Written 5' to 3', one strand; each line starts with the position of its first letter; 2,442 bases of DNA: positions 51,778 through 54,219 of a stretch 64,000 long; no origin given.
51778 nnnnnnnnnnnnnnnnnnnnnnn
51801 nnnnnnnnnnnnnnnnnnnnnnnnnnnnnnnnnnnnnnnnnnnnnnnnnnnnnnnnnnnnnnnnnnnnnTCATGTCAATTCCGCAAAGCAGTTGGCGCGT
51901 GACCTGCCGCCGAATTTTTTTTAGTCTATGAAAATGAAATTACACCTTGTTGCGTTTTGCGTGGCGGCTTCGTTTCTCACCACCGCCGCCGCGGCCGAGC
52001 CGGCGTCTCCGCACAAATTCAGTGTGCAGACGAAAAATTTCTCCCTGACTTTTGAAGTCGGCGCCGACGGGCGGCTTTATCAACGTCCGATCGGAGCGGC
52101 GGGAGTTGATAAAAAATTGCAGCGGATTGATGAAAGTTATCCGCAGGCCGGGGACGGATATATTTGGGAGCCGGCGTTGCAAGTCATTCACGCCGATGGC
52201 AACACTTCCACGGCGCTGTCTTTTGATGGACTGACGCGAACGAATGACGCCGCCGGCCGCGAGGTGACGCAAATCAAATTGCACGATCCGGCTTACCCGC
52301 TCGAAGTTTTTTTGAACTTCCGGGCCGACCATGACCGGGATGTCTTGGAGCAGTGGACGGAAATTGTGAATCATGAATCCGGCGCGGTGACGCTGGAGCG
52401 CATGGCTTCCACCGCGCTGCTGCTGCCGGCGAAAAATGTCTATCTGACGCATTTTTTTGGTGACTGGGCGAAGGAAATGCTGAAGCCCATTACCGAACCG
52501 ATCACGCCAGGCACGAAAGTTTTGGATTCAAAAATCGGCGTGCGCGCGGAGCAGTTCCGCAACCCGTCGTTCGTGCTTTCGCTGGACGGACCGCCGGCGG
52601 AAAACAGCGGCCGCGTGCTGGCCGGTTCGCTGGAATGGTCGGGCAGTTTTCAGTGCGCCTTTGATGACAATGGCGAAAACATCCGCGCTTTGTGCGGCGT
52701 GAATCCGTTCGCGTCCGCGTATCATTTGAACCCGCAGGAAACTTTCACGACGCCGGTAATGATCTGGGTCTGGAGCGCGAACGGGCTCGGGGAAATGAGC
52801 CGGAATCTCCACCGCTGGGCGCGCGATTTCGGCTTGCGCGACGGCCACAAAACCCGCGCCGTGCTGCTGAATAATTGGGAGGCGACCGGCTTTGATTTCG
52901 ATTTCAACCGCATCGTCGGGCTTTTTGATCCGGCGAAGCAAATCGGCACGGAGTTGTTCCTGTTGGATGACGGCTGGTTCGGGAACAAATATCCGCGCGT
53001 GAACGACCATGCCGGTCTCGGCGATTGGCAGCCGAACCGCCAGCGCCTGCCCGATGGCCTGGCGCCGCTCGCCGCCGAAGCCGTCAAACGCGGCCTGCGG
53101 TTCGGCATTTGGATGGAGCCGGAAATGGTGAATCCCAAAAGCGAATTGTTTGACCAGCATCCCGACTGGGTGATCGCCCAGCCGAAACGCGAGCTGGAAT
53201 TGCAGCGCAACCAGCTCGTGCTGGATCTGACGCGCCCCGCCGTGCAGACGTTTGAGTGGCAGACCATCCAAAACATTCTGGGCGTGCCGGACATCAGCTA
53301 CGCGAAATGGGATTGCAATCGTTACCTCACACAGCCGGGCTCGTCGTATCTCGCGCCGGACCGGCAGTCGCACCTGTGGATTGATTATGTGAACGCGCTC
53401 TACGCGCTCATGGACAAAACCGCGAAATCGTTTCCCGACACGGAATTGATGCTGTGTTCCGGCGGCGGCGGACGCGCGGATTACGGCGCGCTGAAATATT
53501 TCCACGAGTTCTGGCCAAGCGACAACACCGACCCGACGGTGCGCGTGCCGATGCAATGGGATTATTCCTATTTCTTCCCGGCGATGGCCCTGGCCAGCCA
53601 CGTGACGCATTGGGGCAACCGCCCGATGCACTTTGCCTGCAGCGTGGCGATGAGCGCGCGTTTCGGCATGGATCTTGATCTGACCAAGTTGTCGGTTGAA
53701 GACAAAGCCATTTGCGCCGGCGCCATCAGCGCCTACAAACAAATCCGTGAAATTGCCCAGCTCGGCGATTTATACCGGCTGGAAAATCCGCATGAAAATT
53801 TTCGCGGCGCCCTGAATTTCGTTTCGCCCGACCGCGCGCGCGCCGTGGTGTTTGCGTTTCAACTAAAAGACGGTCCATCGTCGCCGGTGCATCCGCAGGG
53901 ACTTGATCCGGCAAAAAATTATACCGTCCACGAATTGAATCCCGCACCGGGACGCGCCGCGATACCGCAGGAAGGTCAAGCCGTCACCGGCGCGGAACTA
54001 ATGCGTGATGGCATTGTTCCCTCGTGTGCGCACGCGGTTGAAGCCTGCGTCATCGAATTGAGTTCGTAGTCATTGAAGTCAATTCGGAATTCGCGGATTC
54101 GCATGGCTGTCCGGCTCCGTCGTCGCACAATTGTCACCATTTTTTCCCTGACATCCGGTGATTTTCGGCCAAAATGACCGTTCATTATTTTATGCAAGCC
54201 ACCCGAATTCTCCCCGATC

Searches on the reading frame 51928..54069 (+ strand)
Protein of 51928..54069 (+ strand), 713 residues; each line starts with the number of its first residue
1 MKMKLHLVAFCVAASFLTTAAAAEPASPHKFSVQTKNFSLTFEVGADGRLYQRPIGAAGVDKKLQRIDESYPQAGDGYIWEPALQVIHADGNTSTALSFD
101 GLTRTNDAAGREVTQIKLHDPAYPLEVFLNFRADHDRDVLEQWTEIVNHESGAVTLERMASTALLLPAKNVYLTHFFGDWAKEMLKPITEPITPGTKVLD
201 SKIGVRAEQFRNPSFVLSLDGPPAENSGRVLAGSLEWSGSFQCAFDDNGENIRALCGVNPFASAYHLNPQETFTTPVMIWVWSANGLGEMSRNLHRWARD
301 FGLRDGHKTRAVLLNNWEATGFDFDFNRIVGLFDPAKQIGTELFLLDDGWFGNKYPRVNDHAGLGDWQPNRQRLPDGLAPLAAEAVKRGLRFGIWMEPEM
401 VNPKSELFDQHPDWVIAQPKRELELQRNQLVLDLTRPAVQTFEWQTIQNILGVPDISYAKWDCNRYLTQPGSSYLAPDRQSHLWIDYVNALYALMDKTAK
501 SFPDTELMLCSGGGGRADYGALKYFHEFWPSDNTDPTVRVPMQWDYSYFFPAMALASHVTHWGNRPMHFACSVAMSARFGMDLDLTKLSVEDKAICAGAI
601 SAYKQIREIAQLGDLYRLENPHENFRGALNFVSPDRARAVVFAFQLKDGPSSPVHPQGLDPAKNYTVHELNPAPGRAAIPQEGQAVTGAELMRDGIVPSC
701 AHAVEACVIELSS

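Call 75: search_protein_families(library=pfam, proteins=[window:51928-54069:+], max_evalue=0.00001)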
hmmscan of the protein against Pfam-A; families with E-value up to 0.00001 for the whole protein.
window:51928-54069:+ (713 aa): 3 families
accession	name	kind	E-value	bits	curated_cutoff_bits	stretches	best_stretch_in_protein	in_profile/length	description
PF02065.24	Melibiase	-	1e-101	340.8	27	1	272-613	1-347/347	Melibiase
PF16875.11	Glyco_hydro_36N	-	2.1e-39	136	27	1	63-268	39-253/253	Glycosyl hydrolase family 36 N-terminal domain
PF16874.11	Glyco_hydro_36C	-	1e-12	48.8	27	1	628-710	3-76/77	Glycosyl hydrolase family 36 C-terminal domain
